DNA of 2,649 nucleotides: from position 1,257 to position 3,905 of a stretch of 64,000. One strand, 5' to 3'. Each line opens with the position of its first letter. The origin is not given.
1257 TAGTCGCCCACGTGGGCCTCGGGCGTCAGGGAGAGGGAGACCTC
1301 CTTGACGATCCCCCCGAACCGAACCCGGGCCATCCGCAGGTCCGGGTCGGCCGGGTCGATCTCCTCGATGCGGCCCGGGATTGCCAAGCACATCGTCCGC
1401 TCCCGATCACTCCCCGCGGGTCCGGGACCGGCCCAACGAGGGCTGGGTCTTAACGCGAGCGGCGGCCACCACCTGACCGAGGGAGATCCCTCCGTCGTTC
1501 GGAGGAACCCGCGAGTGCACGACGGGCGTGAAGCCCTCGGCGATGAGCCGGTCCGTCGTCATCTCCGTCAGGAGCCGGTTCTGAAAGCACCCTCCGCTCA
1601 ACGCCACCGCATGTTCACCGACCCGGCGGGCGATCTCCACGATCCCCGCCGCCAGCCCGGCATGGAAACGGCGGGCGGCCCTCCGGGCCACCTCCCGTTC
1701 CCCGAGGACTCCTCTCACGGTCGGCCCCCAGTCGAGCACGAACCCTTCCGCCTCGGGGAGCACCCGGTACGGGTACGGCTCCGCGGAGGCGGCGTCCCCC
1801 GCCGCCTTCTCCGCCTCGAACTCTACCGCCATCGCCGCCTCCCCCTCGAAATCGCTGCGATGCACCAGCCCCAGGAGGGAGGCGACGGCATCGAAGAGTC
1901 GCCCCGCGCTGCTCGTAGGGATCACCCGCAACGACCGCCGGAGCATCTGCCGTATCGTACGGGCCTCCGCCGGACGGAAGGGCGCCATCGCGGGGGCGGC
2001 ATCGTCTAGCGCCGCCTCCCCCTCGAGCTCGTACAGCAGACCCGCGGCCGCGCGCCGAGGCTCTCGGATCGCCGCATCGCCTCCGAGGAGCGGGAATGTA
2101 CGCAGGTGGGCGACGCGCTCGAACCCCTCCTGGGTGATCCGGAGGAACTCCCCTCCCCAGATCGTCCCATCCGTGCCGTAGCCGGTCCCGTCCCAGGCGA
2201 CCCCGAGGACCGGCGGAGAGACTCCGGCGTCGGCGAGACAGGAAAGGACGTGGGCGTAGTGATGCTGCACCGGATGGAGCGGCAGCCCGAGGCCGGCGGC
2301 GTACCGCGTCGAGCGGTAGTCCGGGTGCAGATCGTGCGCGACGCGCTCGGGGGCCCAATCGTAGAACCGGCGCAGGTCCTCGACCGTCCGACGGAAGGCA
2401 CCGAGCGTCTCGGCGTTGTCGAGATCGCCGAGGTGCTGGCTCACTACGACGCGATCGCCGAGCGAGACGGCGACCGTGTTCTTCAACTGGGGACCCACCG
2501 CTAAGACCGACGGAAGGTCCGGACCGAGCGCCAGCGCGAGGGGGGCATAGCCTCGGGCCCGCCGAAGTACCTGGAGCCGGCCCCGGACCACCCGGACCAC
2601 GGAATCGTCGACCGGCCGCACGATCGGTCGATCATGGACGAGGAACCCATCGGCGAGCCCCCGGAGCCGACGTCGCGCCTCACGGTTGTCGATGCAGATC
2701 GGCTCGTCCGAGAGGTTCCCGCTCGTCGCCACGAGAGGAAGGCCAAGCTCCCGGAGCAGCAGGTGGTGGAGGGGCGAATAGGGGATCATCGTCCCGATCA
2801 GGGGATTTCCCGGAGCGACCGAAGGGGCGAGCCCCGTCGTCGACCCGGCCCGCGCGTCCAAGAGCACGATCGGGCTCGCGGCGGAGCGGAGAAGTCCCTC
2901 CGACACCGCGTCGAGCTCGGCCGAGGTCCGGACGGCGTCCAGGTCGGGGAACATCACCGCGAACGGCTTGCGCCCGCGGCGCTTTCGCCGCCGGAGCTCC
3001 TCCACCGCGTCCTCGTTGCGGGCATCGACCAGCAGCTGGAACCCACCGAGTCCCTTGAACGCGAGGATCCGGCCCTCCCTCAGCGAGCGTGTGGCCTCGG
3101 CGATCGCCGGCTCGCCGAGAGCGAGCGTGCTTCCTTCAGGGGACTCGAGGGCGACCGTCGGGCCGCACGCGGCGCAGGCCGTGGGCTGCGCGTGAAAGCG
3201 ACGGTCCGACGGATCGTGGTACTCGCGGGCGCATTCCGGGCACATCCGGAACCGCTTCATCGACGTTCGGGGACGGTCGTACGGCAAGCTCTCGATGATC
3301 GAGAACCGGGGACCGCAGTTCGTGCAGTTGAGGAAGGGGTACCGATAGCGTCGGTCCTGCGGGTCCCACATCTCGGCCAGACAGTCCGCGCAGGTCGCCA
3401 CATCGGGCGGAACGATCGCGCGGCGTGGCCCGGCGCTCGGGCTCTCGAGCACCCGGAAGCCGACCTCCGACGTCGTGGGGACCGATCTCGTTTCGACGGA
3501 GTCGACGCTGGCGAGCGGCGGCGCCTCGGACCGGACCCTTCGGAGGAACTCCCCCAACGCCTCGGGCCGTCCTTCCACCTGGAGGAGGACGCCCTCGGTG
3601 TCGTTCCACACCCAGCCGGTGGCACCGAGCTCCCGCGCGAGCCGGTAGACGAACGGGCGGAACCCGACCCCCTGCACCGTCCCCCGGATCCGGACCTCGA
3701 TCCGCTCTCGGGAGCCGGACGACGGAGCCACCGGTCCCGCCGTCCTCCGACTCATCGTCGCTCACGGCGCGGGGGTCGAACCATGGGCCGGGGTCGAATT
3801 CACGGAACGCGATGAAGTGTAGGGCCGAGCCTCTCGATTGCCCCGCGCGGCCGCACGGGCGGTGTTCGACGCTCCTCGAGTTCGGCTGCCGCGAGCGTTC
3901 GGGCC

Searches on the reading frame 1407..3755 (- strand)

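Call 74: search_protein_families(library=pfam, proteins=[window:1407-3755:-], max_evalue=0.001)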
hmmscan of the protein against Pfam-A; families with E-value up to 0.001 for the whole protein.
window:1407-3755:- (782 aa): 5 families
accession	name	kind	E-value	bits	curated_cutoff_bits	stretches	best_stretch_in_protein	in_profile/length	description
PF22521.2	HypF_C_2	-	6.1e-76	255.8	27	1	518-761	1-241/241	Carbamoyltransferase, Kae1-like Domain, second subdomain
PF01300.24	Sua5_yciO_yrdC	-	2.2e-44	151.5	25.1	1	225-400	3-178/178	Telomere recombination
PF07503.17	zf-HYPF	-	8.9e-34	115.4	23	2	121-154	1-34/34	HypF finger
PF17788.7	HypF_C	-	2.1e-33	115.4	23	1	415-509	4-99/99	HypF Kae1-like domain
PF00708.24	Acylphosphatase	-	5.4e-22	78.3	22.5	1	20-101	2-84/85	Acylphosphatase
